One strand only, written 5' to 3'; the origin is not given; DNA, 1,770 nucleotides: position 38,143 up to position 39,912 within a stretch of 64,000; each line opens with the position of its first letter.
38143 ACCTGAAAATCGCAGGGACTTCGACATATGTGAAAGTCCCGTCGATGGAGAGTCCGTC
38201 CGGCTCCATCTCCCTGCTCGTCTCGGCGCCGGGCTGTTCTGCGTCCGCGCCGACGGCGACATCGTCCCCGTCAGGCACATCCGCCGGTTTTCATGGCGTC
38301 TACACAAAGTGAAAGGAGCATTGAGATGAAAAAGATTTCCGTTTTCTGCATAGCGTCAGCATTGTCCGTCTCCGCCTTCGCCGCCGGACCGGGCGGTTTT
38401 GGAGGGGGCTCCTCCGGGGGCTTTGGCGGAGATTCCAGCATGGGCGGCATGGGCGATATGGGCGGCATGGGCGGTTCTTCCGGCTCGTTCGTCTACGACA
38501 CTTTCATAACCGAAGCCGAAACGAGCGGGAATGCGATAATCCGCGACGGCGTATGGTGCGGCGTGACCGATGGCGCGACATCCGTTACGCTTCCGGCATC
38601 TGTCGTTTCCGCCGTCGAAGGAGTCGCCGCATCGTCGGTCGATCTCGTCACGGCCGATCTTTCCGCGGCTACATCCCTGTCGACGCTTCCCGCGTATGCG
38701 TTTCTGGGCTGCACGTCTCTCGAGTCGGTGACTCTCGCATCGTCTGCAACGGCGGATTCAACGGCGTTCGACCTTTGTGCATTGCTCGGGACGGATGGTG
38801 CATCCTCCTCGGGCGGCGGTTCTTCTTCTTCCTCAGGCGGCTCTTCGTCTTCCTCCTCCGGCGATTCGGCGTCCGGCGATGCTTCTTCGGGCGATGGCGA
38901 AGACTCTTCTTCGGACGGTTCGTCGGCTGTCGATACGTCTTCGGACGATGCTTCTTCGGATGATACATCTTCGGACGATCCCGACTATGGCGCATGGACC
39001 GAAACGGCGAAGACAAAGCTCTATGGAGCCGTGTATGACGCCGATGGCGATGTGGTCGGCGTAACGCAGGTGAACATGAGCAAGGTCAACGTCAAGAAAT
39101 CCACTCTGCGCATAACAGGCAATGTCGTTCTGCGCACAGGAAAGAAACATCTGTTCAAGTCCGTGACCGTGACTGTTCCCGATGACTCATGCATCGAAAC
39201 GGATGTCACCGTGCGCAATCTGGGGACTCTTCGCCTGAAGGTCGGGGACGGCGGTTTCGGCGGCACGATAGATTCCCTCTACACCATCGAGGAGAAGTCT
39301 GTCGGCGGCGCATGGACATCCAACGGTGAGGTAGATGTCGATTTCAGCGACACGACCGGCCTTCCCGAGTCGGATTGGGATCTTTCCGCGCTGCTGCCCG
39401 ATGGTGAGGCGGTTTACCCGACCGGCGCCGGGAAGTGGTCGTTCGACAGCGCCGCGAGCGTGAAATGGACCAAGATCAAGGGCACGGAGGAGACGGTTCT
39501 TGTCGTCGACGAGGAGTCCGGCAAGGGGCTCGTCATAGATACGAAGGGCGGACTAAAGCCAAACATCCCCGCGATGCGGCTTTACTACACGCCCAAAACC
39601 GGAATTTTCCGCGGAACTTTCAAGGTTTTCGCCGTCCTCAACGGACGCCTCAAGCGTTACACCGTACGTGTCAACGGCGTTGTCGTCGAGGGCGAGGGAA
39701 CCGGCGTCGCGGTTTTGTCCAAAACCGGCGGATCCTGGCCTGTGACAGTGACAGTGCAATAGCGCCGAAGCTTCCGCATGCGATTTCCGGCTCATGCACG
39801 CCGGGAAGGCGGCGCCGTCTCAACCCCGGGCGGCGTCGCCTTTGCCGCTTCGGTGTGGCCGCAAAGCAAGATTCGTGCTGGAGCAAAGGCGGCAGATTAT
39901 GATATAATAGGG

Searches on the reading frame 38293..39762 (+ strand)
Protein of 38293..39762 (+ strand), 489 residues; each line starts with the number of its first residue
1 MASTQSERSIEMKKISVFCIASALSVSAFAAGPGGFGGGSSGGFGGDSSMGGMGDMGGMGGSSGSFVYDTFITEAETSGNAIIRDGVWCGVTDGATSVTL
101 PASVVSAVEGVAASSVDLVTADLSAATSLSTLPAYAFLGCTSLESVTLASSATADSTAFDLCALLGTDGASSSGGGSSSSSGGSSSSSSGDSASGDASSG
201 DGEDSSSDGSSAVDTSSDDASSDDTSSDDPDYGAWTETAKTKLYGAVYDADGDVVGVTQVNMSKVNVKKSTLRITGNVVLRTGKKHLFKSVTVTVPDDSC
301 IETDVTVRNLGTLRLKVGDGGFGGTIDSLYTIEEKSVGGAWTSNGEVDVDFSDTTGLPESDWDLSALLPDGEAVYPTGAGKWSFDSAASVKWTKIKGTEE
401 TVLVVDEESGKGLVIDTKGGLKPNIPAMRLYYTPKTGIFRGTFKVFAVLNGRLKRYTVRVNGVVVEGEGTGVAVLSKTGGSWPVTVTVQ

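Call 28: search_protein_families(library=pfam, max_evalue=0.01, proteins=[window:38293-39762:+])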
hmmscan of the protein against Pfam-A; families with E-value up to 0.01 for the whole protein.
window:38293-39762:+ (489 aa): 1 family
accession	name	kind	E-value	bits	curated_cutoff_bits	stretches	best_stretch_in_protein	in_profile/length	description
PF13306.12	LRR_5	-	0.00085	19.7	27.7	1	87-164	29-103/127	BspA type Leucine rich repeat region (6 copies)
